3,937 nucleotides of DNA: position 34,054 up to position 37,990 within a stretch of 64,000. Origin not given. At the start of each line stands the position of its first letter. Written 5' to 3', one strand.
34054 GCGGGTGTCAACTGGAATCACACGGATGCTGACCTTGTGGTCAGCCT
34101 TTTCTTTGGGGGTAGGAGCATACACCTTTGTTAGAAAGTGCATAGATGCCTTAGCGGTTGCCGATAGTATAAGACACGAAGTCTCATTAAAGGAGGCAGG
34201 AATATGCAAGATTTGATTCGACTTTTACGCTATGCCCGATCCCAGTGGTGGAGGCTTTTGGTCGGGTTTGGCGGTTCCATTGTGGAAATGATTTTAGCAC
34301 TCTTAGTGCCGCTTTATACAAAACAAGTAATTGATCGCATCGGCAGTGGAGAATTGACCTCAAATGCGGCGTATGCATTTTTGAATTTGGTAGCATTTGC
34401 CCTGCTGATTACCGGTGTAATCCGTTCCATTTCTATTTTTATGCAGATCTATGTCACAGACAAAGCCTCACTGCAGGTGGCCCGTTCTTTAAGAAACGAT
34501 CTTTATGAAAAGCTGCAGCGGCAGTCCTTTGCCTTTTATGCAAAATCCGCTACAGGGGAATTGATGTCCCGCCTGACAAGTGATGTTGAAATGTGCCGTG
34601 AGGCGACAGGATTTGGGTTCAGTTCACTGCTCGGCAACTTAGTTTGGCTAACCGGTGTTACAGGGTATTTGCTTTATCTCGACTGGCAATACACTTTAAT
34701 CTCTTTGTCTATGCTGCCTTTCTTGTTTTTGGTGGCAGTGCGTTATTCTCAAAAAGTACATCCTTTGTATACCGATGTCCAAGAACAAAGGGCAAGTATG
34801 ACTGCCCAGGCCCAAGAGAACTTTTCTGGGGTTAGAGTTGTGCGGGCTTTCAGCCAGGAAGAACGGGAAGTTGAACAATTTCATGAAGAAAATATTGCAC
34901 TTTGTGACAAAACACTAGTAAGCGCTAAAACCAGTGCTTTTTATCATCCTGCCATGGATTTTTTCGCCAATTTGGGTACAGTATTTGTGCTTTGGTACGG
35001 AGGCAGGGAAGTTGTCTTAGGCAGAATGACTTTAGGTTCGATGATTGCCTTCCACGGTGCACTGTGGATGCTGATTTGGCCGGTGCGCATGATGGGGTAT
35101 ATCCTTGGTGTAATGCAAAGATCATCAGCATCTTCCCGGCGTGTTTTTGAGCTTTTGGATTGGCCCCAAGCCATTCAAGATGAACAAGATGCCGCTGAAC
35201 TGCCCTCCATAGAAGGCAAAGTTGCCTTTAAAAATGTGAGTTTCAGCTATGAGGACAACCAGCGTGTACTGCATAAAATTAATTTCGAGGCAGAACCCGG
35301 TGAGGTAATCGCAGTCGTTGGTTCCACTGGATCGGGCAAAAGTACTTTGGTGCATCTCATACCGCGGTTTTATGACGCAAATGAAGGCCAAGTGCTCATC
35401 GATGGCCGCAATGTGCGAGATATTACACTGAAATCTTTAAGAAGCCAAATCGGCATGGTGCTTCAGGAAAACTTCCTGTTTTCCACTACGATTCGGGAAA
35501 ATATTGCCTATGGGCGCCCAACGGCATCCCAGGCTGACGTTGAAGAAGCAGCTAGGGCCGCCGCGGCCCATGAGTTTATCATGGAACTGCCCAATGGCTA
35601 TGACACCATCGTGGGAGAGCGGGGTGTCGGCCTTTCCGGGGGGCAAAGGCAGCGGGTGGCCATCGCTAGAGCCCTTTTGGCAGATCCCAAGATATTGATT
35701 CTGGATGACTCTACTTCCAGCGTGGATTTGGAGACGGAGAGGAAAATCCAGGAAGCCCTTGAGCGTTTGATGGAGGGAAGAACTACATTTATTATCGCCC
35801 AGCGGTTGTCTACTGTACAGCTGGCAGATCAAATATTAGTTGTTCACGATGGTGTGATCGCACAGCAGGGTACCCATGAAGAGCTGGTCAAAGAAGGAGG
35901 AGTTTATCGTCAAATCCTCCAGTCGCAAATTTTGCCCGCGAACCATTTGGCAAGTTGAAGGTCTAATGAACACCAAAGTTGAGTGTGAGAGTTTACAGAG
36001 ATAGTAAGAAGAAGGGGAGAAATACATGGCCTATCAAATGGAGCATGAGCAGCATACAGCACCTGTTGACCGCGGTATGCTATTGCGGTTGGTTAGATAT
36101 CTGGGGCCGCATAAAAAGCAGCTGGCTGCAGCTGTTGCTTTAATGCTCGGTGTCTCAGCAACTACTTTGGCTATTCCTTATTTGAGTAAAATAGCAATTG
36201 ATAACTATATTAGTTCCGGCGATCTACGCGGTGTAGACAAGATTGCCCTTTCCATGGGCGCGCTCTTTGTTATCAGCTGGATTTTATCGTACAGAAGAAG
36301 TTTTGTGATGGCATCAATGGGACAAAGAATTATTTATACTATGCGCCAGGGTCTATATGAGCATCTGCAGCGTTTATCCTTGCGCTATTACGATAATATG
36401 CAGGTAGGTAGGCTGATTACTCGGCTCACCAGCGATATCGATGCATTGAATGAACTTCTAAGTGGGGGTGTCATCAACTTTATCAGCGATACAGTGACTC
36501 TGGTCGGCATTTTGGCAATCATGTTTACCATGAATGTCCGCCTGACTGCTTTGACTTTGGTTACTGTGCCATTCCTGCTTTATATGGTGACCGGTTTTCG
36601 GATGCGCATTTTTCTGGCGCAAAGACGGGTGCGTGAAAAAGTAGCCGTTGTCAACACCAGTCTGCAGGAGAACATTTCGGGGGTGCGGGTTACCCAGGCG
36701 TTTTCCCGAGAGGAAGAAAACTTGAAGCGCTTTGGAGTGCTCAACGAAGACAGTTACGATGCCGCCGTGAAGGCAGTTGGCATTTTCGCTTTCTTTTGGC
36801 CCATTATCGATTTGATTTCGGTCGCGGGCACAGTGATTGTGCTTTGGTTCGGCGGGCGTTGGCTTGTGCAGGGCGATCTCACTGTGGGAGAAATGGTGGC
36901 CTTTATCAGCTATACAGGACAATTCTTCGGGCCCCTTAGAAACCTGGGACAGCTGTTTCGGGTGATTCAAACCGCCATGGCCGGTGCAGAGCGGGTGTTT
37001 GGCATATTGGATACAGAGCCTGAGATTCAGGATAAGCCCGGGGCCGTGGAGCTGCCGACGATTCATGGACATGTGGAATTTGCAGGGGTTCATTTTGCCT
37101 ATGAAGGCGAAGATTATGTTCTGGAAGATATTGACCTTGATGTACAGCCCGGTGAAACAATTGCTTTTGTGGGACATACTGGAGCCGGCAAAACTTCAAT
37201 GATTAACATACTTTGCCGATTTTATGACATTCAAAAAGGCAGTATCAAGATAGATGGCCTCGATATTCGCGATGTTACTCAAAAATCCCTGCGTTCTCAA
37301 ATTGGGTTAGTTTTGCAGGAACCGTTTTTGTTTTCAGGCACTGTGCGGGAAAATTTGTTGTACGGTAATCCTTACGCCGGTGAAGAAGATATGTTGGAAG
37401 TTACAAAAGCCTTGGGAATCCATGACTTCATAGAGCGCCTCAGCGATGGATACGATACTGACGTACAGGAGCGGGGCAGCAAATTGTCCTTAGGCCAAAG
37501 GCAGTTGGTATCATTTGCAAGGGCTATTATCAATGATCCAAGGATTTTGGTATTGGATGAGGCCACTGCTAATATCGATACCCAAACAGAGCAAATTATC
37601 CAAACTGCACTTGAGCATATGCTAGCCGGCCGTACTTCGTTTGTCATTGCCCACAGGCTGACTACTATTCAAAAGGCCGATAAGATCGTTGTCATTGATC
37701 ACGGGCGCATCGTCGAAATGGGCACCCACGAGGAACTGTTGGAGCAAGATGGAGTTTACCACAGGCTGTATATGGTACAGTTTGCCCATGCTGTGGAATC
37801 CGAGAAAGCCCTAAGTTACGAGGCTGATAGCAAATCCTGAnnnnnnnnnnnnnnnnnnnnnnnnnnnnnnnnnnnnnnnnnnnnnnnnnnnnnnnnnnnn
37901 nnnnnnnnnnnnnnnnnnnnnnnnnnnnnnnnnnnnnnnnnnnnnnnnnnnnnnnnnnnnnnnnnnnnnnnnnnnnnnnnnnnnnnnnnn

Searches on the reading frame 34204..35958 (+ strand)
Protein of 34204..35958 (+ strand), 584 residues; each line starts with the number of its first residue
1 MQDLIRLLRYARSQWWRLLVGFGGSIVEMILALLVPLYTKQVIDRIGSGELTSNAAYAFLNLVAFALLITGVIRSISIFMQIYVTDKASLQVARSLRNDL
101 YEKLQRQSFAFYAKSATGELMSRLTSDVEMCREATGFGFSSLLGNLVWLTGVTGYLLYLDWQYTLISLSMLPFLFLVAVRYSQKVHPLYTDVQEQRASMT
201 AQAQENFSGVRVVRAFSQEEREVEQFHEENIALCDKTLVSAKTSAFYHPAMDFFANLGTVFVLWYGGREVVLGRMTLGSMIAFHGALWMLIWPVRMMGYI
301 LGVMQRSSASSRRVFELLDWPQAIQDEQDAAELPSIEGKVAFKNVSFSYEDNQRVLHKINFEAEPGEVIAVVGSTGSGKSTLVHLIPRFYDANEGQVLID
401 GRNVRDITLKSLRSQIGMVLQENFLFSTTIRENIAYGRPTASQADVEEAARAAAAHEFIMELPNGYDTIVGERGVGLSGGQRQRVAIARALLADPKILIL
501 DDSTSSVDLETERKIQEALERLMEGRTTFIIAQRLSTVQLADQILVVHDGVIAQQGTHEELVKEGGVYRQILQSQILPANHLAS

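Call 54: search_protein_families(library=pfam, proteins=[window:34204-35958:+], max_evalue=0.00001)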
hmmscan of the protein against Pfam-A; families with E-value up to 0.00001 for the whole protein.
window:34204-35958:+ (584 aa): 2 families
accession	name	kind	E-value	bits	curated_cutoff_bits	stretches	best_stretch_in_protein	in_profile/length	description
PF00664.28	ABC_membrane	-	2.8e-49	168.7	28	1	19-293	2-273/274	ABC transporter transmembrane region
PF00005.33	ABC_tran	-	2.2e-34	119.4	25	1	356-505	1-137/137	ABC transporter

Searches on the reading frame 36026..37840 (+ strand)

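Call 54: search_protein_families(library=pfam, proteins=[window:36026-37840:+], max_evalue=0.00001)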
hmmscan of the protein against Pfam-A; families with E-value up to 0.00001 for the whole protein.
window:36026-37840:+ (604 aa): 2 families
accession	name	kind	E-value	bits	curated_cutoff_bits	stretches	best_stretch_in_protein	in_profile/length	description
PF00664.28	ABC_membrane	-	1.4e-51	176.2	28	1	36-304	4-274/274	ABC transporter transmembrane region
PF00005.33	ABC_tran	-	3.4e-32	112.4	25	1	366-515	1-137/137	ABC transporter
